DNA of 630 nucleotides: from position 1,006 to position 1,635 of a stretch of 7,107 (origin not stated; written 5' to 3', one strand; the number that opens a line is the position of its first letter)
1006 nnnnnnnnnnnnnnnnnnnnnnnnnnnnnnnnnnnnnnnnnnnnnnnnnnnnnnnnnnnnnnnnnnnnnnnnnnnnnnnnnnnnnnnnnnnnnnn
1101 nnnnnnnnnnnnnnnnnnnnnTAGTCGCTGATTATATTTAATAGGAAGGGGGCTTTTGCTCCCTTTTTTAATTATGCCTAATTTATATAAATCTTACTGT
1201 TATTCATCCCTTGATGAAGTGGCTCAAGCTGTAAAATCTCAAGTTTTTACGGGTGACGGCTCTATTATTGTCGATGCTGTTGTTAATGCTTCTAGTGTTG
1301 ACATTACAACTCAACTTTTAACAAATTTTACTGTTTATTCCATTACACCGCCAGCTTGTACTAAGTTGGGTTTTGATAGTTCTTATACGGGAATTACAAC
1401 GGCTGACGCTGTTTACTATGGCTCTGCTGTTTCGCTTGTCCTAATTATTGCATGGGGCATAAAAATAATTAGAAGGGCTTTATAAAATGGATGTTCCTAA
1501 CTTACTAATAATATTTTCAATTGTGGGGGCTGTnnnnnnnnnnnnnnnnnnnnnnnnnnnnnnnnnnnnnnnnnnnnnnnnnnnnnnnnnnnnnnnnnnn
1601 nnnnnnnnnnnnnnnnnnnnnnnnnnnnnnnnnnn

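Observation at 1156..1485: Second gene carrying a paralog of the major-coat C-terminal anchor fused to a novel ~80-aa N-terminal domain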

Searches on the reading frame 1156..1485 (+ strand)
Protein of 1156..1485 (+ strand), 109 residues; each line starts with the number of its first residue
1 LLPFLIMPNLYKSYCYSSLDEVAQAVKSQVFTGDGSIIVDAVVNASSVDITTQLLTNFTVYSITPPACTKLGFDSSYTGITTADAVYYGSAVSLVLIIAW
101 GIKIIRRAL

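Call 4: search_protein_families(library=phrogs, proteins=[window:1156-1485:+], max_evalue=0.1)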
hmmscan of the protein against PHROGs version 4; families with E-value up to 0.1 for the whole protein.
window:1156-1485:+ (109 aa): 2 families
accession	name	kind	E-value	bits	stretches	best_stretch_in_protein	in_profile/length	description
phrog_9110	-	unknown function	0.00032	22.1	1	68-109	16-59/61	-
phrog_10413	-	unknown function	0.0021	19.5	1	83-109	75-101/107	-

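Call 5: search_protein_families(library=pfam, proteins=[window:1156-1485:+], max_evalue=0.1)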
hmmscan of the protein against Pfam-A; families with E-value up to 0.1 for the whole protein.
window:1156-1485:+ (109 aa): 1 family
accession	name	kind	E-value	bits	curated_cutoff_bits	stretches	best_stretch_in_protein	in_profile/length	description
PF00316.25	FBPase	-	0.08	13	34.8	1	29-103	98-175/191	Fructose-1-6-bisphosphatase, N-terminal domain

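Call 8: search_dna_similar(query=window:1156-1485:+, collection=phages, mode=protein, max_evalue=10, max_rows=30)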
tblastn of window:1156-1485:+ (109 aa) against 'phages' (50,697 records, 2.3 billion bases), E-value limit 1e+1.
Records with a match: 11; places in all: 11; records where one place covers at least 80% of the query: 0.
Best place of each record, by identity: <60% 11.
By first word of the organism name: Mycobacterium 5; Bacteroides 3; Stenotrophomonas 2; Yersinia 1.
By host as written in the record: Mycobacterium smegmatis mc2 155 5; Bacteroides thetaiotaomicron VPI-5484 2; Yersinia pestis 1; Bacteroides thetaiotaomicron VPI-5486 1; Stenotrophomonas maltophilia SRM01 1; Stenotrophomonas maltophilia 1.
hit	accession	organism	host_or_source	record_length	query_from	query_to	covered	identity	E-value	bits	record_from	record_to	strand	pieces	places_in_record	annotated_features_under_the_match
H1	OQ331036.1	Yersinia phage MHG19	Yersinia pestis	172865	9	94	79%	28.3%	5e+0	32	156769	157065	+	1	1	hypothetical protein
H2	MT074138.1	Bacteroides phage DAC17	Bacteroides thetaiotaomicron VPI-5486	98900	9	84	70%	30.3%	4e+0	32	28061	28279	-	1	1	hypothetical protein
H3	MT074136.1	Bacteroides phage DAC15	Bacteroides thetaiotaomicron VPI-5484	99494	9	84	70%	30.3%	4e+0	32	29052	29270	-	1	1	hypothetical protein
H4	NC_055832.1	Bacteroides phage DAC15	Bacteroides thetaiotaomicron VPI-5484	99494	9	84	70%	30.3%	4e+0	32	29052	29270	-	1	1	major head protein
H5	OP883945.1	Stenotrophomonas phage CM1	Stenotrophomonas maltophilia SRM01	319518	38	86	45%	32.7%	8e+0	31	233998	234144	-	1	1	record has no annotation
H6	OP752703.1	Stenotrophomonas phage RAS14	Stenotrophomonas maltophilia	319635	38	86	45%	32.7%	8e+0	31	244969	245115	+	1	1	hypothetical protein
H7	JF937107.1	Mycobacterium phage SirHarley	Mycobacterium smegmatis mc2 155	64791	64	103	37%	32.5%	4e+0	32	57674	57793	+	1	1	79: hypothetical protein | 78: hypothetical protein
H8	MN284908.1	Mycobacterium phage Helpful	Mycobacterium smegmatis mc2 155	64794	64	103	37%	32.5%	4e+0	32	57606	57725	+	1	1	80: hypothetical protein | 79: hypothetical protein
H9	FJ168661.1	Mycobacterium phage Gumball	Mycobacterium smegmatis mc2 155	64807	64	103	37%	32.5%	4e+0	32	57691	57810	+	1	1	77: hypothetical protein | 76: hypothetical protein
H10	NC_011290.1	Mycobacterium phage Gumball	Mycobacterium smegmatis mc2 155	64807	64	103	37%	32.5%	4e+0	32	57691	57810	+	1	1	79: gp79 | 78: gp78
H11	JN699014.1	Mycobacterium phage Nova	Mycobacterium smegmatis mc2 155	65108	64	103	37%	32.5%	4e+0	32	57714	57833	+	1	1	77: hypothetical protein | 76: hypothetical protein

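Call 9: find_homologous_proteins(query=window:1156-1485:+, max_evalue=0.01)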
Query window:1156-1485:+ (109 aa): 3 proteins with E <= 0.01 among 5 candidates.
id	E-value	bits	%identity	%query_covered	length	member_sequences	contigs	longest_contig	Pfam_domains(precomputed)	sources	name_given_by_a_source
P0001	1.6e-62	226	99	100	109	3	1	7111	-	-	-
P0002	4.7e-56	205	90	100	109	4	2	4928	-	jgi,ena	-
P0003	8.5e-33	131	63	93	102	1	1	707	-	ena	-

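Call 12: find_encoding_contigs(protein=P0002, flank=8000)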
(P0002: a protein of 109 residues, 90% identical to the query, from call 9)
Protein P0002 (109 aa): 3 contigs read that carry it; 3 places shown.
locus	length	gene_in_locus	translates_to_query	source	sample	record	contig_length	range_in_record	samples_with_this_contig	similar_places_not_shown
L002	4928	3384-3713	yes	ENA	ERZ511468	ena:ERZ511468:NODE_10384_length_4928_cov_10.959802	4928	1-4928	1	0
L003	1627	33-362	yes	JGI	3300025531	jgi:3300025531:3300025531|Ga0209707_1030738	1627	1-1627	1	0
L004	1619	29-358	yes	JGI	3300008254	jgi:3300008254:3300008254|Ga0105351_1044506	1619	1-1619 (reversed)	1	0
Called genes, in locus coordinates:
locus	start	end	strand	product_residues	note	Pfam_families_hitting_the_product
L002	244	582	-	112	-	-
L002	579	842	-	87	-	-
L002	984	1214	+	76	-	-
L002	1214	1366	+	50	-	-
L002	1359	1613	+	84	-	-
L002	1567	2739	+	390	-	PF02486:Rep_trans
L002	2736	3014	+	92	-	-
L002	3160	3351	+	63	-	PF05356:Phage_Coat_B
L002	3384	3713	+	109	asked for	-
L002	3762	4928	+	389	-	?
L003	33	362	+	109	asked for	-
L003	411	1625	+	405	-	?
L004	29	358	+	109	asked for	-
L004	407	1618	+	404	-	?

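Call 13: find_encoding_contigs(protein=P0003, flank=8000)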
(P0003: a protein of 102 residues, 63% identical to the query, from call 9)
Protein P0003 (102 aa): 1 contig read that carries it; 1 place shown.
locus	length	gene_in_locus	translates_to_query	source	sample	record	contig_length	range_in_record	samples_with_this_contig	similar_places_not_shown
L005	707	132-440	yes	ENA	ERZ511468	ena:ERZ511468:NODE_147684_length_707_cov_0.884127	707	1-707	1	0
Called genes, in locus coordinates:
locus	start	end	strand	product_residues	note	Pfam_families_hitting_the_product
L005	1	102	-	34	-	?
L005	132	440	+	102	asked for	-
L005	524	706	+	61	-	?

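Call 32: search_protein_representatives(alignment_id=A1)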
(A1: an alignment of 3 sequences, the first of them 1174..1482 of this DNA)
Query: 3 sequences, 103 profile positions. Proteins with E-value up to 0.001 (for the whole library): 83; up to 1e-10: 33; up to 1e-30: 0. The best 83 are listed.
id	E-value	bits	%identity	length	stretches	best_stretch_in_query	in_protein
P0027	3.0e-26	107.8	-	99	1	2-103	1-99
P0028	6.0e-24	100.5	-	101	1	2-102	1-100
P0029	1.4e-23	99.3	-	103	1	1-102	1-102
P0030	1.8e-23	98.9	-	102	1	3-102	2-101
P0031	9.9e-23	96.6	-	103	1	2-101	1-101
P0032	1.5e-22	96.0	-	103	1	2-102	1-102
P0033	6.8e-21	90.7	-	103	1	2-103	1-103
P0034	1.3e-20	89.7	-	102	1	2-102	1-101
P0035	2.9e-20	88.6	-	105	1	4-103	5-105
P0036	3.7e-19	85.1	-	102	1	2-103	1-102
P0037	1.3e-17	80.1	-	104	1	2-103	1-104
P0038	1.1e-16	77.1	-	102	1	2-103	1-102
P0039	3.0e-15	72.5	-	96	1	14-102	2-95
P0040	4.1e-15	72.1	-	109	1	2-101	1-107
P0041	5.5e-15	71.7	-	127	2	51-103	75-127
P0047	1.6e-13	67.0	-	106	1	1-103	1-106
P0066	1.2e-08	51.4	-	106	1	2-102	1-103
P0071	8.7e-08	48.6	-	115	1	1-103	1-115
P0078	2.7e-06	43.8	-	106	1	2-103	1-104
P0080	5.7e-06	42.7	-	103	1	3-103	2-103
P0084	9.3e-06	42.1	-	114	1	3-103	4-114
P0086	1.2e-05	41.7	-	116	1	1-103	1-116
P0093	3.4e-05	40.3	-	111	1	2-103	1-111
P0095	5.1e-05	39.7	-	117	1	4-103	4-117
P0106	4.0e-04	36.8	-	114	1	1-103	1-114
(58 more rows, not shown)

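Call 33: predict_structure(alignment_id=A1)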
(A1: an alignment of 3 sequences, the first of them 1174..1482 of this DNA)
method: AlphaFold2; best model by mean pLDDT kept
length: 103 residues; sequences in the alignment: 3
mean_pLDDT: 58.3   pTM: 0.44
mean pLDDT of the five models: 58.3, 54.8, 53.6, 52.4, 49.6
residues with pLDDT >= 90: 0; 70-90: 40; 50-70: 17; < 50: 46
segments of 3 or more residues with pLDDT < 50: 1-8, 61-90, 93-95, 99-101
pLDDT, mean of each block of 10 residues (from residue 1): 43 73 65 83 84 75 40 38 38 48 49
secondary structure, 60 per line:
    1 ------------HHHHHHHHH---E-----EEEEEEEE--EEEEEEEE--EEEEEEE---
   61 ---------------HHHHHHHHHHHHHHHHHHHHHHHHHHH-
elements in order: H13-21 E31-38 E41-48 E51-57 H76-102

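Call 37: search_protein_families(library=phrogs, alignment_id=A2, max_evalue=0.01)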
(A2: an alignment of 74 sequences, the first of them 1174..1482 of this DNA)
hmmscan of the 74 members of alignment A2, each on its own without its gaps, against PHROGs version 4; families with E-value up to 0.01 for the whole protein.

A. member 1, window:1174-1482:+ (103 aa): 2 families
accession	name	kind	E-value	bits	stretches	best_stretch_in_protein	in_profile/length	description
phrog_9110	-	unknown function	0.00027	22.3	1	62-103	16-59/61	-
phrog_10413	-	unknown function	0.0018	19.7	0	77-103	75-101/107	-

B. families by the number of members that match (of 74 scanned): 9 families
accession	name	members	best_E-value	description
phrog_9110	-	12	2.3e-05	-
phrog_4644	-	11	3.1e-06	tail protein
phrog_12382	-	10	7.9e-05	-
phrog_7106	-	8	6.6e-05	major head protein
phrog_10413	-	2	0.0014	-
phrog_4788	-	1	0.0003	-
phrog_28668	-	1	0.00062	-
phrog_13391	-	1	0.0041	-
phrog_18498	-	1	0.0095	-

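Call 38: find_homologous_proteins(query=A2, max_evalue=0.001)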
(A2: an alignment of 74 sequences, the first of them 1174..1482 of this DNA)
Query A2 (74 sequences) (103 aa, profile of the alignment): 17 proteins with E <= 0.001 among 403 candidates.
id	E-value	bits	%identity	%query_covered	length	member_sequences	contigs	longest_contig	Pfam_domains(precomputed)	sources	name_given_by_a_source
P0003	5.1e-32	128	63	98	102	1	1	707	-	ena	-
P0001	3.0e-31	126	100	100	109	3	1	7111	-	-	-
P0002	5.6e-31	125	89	100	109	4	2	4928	-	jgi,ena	-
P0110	2.8e-29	119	42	97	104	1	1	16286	-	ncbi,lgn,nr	ncbi:MAG: hypothetical protein Q7U57_07335 [Methylovulum sp.]|nr:hypothetical protein [Methylovulum 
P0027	2.5e-27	113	51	97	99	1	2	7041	-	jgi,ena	-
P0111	1.0e-26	111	31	97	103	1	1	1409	-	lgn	-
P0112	1.2e-26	111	43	97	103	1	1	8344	-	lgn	-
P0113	4.1e-25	106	42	97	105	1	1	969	-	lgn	-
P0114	5.6e-25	105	32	100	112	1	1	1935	-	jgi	jgi:hypothetical protein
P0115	2.1e-24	104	34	100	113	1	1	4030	-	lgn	-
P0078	4.5e-23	99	33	97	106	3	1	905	-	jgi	jgi:hypothetical protein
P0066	7.0e-23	99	27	97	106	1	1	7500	-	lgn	-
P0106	3.9e-21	93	31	100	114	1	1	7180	-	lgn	-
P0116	2.4e-20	91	31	100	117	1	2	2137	-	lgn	-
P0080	5.7e-19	86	30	97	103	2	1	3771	-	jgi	-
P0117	6.9e-19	86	31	96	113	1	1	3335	-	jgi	jgi:hypothetical protein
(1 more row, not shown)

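Call 41: search_dna_similar(query=P0106, collection=phages, mode=protein, max_evalue=0.01, max_rows=25)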
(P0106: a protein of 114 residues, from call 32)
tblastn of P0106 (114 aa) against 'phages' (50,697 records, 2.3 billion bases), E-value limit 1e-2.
No match.

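Call 42: search_dna_similar(query=P0047, collection=phages, mode=protein, max_evalue=0.01, max_rows=25)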
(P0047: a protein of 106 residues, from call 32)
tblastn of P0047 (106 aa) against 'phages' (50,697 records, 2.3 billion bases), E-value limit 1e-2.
No match.

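Call 45: find_related_loci(query=A4, collection=genome_contigs, flank=5000)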
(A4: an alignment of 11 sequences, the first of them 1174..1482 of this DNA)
Query A4 (103 aa) in genome_contigs; peptide patterns used: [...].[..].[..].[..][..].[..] (x = any residue, [..] = any of these).
19 stretches matched a pattern; 5 encode a relative of the query (tblastn E <= 1e-3); 5 distinct loci.
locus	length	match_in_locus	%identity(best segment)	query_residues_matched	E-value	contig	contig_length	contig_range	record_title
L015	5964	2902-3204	49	4-103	3e-24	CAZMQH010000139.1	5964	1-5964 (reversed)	MAG TPA_asm: uncultured Methylomarinum sp. isolate binchicken_co112_12 genome assembly, contig: NODE_7562_length_5964_co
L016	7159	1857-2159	41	4-103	2e-19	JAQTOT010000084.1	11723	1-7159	MAG: Methylococcales bacterium isolate STB_1 NODE_13940_length_11723_cov_5.936702_Sandtown_B, whole genome shotgun seque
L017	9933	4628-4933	42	4-103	7e-19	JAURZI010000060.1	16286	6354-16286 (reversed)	MAG: Methylovulum sp. isolate E6_concoct.bin.140_sub E6_k141_378287, whole genome shotgun sequence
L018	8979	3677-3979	40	4-103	8e-19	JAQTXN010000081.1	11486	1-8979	MAG: Methylococcales bacterium isolate STC_14 NODE_13206_length_11486_cov_6.030548_Sandtown_C, whole genome shotgun sequ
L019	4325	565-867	36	4-103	4e-14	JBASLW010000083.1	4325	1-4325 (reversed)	MAG: Methylococcaceae bacterium isolate MFD12109_ilm_asm_bin23 k127_55439, whole genome shotgun sequence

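Call 48: search_protein_families(library=phrogs, proteins=[P0086, P0095, P0106, P0071, P0084, P0093, P0035, P0047], max_evalue=0.05)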
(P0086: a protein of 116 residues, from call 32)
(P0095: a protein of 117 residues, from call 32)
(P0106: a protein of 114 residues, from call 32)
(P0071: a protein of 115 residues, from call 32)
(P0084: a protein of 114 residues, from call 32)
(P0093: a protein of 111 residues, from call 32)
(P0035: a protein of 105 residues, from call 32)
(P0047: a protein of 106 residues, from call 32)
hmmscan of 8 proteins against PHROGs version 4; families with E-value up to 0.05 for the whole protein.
P0086 (116 aa): 2 families
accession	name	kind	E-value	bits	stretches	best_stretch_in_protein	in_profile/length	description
phrog_4644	-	tail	0.0022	19.1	1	87-116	37-66/71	tail protein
phrog_9110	-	unknown function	0.034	15.6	0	87-116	30-59/61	-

P0095 (117 aa): 3 families
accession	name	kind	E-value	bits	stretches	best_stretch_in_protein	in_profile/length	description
phrog_7106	-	head and packaging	0.0014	19.9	1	91-117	46-72/72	major head protein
phrog_9110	-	unknown function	0.045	15.2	0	87-117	29-59/61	-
phrog_12382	-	unknown function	0.046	14.9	0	71-117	73-111/111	-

P0106 (114 aa): 2 families
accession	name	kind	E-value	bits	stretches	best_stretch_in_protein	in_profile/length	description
phrog_4644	-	tail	0.0033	18.5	0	72-113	21-65/71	tail protein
phrog_7106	-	head and packaging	0.025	15.9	1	88-114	46-72/72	major head protein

P0071 (115 aa): 2 families
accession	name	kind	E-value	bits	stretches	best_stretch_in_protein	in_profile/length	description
phrog_12382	-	unknown function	7.9e-05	23.8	1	5-109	8-105/111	-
phrog_9110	-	unknown function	0.029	15.8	1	91-113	35-57/61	-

P0084 (114 aa): 2 families
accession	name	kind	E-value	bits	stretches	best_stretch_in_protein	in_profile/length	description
phrog_4644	-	tail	3.1e-06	28.2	1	84-114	36-66/71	tail protein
phrog_12382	-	unknown function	0.013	16.7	1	4-114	6-111/111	-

P0093 (111 aa): 3 families
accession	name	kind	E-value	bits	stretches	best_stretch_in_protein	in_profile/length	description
phrog_7106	-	head and packaging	0.0053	18.1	1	85-111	46-72/72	major head protein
phrog_12382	-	unknown function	0.013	16.6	1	5-111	9-111/111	-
phrog_27091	-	unknown function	0.023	15.8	0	75-105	19-50/76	-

P0035 (105 aa): 0 families

P0047 (106 aa): 0 families

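Call 50: search_dna_similar(query=P0084, collection=phages, mode=protein, max_evalue=1, max_rows=25)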
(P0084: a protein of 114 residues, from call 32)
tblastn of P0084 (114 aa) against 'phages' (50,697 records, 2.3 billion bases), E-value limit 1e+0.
No match.

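Call 75: predict_structure(alignment_id=A5)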
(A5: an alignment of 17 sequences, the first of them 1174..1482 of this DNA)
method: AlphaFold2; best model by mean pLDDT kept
length: 103 residues; sequences in the alignment: 17
mean_pLDDT: 83.8   pTM: 0.53
mean pLDDT of the five models: 83.8, 82.5, 81.5, 80.3, 79.6
residues with pLDDT >= 90: 21; 70-90: 72; 50-70: 10; < 50: 0
segments of 3 or more residues with pLDDT < 50: none
pLDDT, mean of each block of 10 residues (from residue 1): 81 87 76 87 87 87 72 70 92 97 91
secondary structure, 60 per line:
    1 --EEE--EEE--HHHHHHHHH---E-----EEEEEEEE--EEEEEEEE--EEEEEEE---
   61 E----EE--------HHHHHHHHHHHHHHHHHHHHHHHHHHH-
elements in order: E3-5 E8-10 H13-21 E31-38 E41-48 E51-57 H76-102

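Call 79: search_solved_structures(query=A2, max_evalue=10, show_alignments=3)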
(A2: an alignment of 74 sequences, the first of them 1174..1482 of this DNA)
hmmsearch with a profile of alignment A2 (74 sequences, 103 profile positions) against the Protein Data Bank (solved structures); distinct sequences matched with E-value up to 10: 0.

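Call 80: fold_search(model_id=the predicted structure, library=pdb)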
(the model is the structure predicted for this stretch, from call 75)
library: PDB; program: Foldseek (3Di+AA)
matches with E <= 10: 549; with E <= 0.001: 0
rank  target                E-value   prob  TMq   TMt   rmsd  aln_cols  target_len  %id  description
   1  8gl9_C                4.9e-01  0.51  0.30  0.14   9.4        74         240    9  Co-crystal structure of caPCNA bound to AOH1160 derivative 1LE (released 2023-07-26)
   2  6cbi_A                7.7e-01  0.41  0.29  0.14   8.3        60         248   18  PCNA in complex with inhibitor (released 2018-07-04)
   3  3n8h_A                1.2e+00  0.47  0.29  0.13   4.8        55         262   14  Crystal Structure of Pantoate-beta-alanine Ligase from Francisella tularensis (released 2010-06-16)
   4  6bz0_D                1.2e+00  0.41  0.28  0.07   7.9        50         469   14  1.83 Angstrom Resolution Crystal Structure of Dihydrolipoyl Dehydrogenase from Acinetobacter baumannii in Complex with (released 2018-01-03)
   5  8gl9_A                1.2e+00  0.33  0.30  0.14   8.2        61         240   13  Co-crystal structure of caPCNA bound to AOH1160 derivative 1LE (released 2023-07-26)
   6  7oxx_B                1.2e+00  0.18  0.24  0.19  15.7        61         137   11  CrabP2 mutant R30AK31A (released 2022-07-13)
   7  8yb5_A                1.3e+00  0.41  0.27  0.08  11.6        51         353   20  SARS-CoV-2 DMV nsp3-4 pore complex (consensus-pore, C6 symmetry) (released 2024-06-19)
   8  6cbi_B                1.3e+00  0.33  0.28  0.13   7.2        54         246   17  PCNA in complex with inhibitor (released 2018-07-04)
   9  6cbi_F                1.4e+00  0.54  0.31  0.14   6.5        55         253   14  PCNA in complex with inhibitor (released 2018-07-04)
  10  4wqt_D                1.4e+00  0.16  0.27  0.03  13.4        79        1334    9  Thermus thermophilus RNA polymerase complexed with an RNA cleavage stimulating factor (a GreA/Gfh1 chimeric protein) (released 2015-02-18)
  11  2zvl_B                1.4e+00  0.33  0.30  0.14   8.0        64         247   14  Crystal structure of PCNA in complex with DNA polymerase kappa fragment (released 2009-02-10)
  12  1axc_A                1.5e+00  0.47  0.29  0.13   5.9        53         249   15  HUMAN PCNA (released 1998-01-28)
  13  8yax_A                1.5e+00  0.35  0.27  0.02  11.6        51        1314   20  SARS-CoV-2 DMV nsp3-4 pore complex (full-pore) (released 2024-06-19)
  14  7oxx_C                1.5e+00  0.14  0.24  0.19  17.4        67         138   15  CrabP2 mutant R30AK31A (released 2022-07-13)
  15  6bz0_A                1.6e+00  0.89  0.26  0.06   1.1        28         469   14  1.83 Angstrom Resolution Crystal Structure of Dihydrolipoyl Dehydrogenase from Acinetobacter baumannii in Complex with (released 2018-01-03)
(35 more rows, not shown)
